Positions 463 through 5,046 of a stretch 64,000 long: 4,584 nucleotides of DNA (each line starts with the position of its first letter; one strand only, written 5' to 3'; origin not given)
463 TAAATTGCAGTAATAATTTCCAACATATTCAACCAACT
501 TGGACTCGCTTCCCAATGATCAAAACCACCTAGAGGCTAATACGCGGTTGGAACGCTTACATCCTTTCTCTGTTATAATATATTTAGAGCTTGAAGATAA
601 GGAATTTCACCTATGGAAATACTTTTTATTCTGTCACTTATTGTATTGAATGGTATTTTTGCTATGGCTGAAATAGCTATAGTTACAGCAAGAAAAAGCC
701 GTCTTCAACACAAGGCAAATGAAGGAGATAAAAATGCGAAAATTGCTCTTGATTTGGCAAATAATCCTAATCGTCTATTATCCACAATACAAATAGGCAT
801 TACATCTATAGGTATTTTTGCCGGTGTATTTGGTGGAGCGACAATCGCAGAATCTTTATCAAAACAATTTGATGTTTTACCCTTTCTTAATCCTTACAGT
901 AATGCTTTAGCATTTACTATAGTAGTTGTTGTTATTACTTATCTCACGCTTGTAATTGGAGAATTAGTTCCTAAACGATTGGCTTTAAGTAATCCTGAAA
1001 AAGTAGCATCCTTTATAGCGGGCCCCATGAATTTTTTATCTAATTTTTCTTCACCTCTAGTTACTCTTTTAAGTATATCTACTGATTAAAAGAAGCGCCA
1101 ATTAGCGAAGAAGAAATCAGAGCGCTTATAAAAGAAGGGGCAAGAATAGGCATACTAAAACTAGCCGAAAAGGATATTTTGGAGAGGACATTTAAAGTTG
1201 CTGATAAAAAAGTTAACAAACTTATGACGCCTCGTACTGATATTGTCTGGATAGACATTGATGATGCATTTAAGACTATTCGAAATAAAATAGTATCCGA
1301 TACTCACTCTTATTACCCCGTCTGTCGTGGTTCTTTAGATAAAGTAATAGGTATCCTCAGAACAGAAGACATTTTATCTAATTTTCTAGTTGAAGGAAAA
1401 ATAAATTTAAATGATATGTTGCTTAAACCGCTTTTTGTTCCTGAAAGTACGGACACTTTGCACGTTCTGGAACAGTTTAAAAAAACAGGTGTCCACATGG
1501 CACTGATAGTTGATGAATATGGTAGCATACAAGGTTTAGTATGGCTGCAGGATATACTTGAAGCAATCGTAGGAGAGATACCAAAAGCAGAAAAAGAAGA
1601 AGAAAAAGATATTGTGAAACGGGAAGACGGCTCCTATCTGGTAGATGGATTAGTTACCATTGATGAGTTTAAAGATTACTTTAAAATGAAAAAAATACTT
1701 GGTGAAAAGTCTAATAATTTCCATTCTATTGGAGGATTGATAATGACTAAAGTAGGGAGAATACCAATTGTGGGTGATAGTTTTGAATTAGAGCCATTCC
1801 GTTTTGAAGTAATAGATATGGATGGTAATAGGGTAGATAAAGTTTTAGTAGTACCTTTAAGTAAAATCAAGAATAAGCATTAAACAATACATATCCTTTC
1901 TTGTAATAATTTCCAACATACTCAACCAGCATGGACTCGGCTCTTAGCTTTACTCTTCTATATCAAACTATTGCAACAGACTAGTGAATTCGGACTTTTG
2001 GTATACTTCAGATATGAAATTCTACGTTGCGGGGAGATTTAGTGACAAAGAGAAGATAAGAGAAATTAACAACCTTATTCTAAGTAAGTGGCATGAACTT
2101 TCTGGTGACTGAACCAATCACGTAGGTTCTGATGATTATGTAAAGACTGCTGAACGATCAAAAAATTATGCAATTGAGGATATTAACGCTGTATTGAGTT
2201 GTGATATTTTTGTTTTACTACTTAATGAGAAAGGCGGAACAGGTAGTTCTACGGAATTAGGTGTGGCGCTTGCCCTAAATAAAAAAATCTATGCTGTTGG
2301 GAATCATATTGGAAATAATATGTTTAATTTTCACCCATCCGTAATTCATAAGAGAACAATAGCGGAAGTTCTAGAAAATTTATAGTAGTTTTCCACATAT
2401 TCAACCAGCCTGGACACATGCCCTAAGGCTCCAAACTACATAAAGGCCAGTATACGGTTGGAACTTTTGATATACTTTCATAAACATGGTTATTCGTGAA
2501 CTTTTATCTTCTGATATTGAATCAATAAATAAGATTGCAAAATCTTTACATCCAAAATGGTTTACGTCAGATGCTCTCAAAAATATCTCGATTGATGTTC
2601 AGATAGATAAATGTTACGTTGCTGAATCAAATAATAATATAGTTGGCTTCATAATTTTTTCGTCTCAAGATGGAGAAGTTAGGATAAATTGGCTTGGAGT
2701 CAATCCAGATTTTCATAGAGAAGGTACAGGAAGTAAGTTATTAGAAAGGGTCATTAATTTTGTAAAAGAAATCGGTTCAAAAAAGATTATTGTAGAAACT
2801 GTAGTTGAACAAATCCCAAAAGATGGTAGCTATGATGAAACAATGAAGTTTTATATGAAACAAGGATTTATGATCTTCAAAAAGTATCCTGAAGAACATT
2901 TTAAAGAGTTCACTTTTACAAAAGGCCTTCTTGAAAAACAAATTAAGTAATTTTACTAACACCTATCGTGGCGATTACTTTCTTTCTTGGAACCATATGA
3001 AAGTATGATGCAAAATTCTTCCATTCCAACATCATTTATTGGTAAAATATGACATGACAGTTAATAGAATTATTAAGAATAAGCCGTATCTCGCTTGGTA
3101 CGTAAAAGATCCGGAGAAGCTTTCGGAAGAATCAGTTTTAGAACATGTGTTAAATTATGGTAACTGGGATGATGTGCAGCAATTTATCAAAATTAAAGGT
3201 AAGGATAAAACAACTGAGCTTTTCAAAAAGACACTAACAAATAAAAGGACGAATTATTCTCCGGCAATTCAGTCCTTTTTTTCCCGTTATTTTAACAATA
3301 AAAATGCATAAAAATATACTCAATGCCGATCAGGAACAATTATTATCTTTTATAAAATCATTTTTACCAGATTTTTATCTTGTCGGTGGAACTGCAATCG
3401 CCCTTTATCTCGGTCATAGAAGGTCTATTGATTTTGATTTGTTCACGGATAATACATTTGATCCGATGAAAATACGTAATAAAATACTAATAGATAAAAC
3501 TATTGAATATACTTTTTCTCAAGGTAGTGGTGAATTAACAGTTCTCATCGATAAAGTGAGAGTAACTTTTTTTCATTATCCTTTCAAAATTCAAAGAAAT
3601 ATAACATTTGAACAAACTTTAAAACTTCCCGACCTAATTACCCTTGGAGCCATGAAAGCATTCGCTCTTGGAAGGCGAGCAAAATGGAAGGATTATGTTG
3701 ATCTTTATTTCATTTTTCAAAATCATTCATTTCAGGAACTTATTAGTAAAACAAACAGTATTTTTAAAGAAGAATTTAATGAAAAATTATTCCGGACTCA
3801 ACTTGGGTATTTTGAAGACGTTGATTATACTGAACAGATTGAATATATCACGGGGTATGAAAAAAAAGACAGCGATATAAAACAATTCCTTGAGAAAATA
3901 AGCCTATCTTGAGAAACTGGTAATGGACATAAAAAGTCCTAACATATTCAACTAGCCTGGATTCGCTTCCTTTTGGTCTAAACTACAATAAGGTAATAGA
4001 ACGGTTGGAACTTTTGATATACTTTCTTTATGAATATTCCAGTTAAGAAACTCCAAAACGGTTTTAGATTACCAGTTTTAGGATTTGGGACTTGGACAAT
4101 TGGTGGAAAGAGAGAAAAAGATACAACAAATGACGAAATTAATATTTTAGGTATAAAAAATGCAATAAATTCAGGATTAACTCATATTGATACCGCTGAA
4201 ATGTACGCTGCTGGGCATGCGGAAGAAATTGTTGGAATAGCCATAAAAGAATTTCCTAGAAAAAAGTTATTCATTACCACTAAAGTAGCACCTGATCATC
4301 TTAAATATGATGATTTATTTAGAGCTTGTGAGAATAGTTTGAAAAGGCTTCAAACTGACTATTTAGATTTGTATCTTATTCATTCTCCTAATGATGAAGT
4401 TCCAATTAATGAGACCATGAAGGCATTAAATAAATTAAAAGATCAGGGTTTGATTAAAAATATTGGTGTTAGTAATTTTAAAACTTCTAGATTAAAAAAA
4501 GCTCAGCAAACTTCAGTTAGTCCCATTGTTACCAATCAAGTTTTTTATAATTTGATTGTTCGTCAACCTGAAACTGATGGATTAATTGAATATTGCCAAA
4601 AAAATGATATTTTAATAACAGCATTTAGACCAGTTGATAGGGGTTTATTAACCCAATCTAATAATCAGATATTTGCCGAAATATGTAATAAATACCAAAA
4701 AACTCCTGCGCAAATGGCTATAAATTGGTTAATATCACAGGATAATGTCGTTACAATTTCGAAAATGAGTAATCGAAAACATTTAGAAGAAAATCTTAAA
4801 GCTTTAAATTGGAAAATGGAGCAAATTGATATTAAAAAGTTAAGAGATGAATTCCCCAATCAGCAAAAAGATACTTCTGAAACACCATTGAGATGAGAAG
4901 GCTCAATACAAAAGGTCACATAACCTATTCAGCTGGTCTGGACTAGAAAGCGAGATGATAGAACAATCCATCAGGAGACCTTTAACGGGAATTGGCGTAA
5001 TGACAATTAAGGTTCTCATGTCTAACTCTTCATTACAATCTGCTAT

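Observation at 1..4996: Integron-like gene-cassette array: five co-oriented attC-like repeats between unrelated small genes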

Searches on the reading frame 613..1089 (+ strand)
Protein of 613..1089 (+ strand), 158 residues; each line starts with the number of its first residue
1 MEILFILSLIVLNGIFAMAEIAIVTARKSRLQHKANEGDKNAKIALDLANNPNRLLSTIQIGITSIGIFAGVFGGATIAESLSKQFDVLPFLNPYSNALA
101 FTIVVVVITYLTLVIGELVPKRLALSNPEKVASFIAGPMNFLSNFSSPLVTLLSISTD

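Call 11: find_encoding_contigs(protein=window:613-1089:+, flank=10000, max_places=6)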
Protein window:613-1089:+ (158 aa): no gene with exactly this product is on record in the collection.

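Call 15: search_protein_families(library=pfam, proteins=[window:613-1089:+], max_evalue=0.01)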
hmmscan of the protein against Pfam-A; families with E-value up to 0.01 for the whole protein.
window:613-1089:+ (158 aa): 1 family
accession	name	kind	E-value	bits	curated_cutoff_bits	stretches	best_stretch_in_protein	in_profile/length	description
PF01595.25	CNNM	-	3.7e-41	141.2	28.4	1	5-157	2-142/181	Cyclin M transmembrane N-terminal domain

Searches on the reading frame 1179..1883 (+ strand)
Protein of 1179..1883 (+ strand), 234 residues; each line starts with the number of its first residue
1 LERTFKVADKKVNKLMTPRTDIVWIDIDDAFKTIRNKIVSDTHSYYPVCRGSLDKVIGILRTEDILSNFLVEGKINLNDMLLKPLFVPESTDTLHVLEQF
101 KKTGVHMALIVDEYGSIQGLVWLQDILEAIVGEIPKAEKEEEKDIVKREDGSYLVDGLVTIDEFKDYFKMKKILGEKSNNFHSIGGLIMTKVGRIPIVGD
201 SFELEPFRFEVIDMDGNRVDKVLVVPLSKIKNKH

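Call 15: search_protein_families(library=pfam, proteins=[window:1179-1883:+], max_evalue=0.01)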
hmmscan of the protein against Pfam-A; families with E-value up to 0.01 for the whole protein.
window:1179-1883:+ (234 aa): 2 families
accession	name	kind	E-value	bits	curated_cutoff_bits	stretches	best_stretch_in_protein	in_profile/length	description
PF03471.22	CorC_HlyC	-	2e-22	79.4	27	1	147-226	2-79/81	Transporter associated domain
PF00571.33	CBS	-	5.2e-13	49.6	24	2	83-131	8-56/57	CBS domain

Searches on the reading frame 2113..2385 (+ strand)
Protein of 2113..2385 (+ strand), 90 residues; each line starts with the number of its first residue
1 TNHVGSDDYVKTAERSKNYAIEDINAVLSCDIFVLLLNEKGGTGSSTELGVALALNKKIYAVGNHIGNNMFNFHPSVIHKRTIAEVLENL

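Call 15: search_protein_families(library=pfam, proteins=[window:2113-2385:+], max_evalue=0.01)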
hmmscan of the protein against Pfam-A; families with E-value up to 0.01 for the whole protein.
window:2113-2385:+ (90 aa): 1 family
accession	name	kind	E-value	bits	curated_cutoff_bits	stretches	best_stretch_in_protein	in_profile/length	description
PF05014.21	Nuc_deoxyrib_tr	-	1.9e-06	28.4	28.8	1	11-68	44-102/117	Nucleoside 2-deoxyribosyltransferase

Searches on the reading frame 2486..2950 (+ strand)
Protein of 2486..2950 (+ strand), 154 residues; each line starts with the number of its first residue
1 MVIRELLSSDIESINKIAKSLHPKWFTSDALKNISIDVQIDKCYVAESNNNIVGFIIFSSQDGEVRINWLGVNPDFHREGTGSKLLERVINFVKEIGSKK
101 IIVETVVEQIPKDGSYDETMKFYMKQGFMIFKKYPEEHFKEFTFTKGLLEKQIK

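Call 12: find_encoding_contigs(protein=window:2486-2950:+, flank=10000, max_places=6)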
Protein window:2486-2950:+ (154 aa): 3 contigs read that carry it; 3 places shown.
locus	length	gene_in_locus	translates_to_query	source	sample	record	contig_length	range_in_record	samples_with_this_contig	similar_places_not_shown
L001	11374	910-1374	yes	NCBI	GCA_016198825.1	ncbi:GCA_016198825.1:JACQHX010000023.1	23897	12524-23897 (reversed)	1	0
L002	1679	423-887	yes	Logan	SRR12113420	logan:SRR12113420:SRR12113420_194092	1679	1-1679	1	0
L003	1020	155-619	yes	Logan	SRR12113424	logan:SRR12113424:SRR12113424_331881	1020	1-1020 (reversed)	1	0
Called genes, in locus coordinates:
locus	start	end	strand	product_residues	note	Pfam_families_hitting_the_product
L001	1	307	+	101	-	PF03471:CorC_HlyC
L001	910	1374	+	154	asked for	PF00583:Acetyltransf_1, PF13673:Acetyltransf_10, PF13508:Acetyltransf_7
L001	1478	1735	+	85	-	-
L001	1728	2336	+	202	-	PF08843:AbiEii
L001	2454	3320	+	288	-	PF00248:Aldo_ket_red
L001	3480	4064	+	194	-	-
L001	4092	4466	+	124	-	-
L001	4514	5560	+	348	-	-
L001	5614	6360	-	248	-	PF00768:Peptidase_S11, PF02113:Peptidase_S13 (weak), PF13354:Beta-lactamase2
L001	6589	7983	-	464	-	PF01336:tRNA_anti-codon, PF00152:tRNA-synt_2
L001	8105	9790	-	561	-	PF01368:DHH, PF02272:DHHA1, PF17768:RecJ_OB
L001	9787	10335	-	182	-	-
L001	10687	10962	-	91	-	PF13451:zf_Tbcl (weak), PF23477:zf_Tbcl_2 (weak)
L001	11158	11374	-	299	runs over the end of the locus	PF02646:RmuC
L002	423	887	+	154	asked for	PF00583:Acetyltransf_1, PF13673:Acetyltransf_10, PF13508:Acetyltransf_7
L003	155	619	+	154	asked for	PF00583:Acetyltransf_1, PF13673:Acetyltransf_10, PF13508:Acetyltransf_7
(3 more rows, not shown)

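Call 15: search_protein_families(library=pfam, proteins=[window:2486-2950:+], max_evalue=0.01)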
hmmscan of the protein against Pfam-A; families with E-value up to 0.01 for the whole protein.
window:2486-2950:+ (154 aa): 4 families
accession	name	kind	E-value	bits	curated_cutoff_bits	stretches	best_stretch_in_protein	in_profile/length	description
PF13508.13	Acetyltransf_7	-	5.7e-13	49.5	27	1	41-129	3-83/84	Acetyltransferase (GNAT) domain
PF00583.31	Acetyltransf_1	-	6.7e-12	46.2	20.7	1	39-127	31-115/116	Acetyltransferase (GNAT) family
PF13673.13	Acetyltransf_10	-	8.5e-09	35.9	23.6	1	39-129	29-108/128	Acetyltransferase (GNAT) domain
PF14542.12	Acetyltransf_CG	-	5.5e-05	23.6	30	1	45-99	3-59/80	GCN5-related N-acetyl-transferase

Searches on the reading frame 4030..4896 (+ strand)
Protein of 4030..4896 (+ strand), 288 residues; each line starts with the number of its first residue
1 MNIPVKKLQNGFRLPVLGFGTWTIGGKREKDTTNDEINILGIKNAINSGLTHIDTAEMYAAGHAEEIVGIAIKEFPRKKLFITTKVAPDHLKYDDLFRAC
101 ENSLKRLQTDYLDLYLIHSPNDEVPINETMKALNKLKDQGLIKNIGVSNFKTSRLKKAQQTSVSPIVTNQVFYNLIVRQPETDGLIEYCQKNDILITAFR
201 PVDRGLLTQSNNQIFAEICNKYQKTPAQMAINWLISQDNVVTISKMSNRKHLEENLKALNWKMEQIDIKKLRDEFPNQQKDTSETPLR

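Call 15: search_protein_families(library=pfam, proteins=[window:4030-4896:+], max_evalue=0.01)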
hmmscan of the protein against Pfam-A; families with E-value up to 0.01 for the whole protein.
window:4030-4896:+ (288 aa): 1 family
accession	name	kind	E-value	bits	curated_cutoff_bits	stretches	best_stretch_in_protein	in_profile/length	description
PF00248.27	Aldo_ket_red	-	1.1e-68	231.9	24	1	17-271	2-286/291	Aldo/keto reductase family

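Call 82: list_cluster_members(proteins=[P0001, window:4030-4896:+, window:8165-9601:-])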
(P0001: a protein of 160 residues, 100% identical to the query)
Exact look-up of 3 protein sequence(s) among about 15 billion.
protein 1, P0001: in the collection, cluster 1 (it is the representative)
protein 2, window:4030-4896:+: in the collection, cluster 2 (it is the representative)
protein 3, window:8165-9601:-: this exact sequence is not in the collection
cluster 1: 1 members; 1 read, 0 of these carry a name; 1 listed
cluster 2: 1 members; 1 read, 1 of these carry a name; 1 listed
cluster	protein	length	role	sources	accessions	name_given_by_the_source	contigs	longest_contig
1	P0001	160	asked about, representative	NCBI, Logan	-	-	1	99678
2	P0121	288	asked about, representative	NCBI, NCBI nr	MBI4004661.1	aldo/keto reductase [Candidatus Roizmanbacteria bacterium]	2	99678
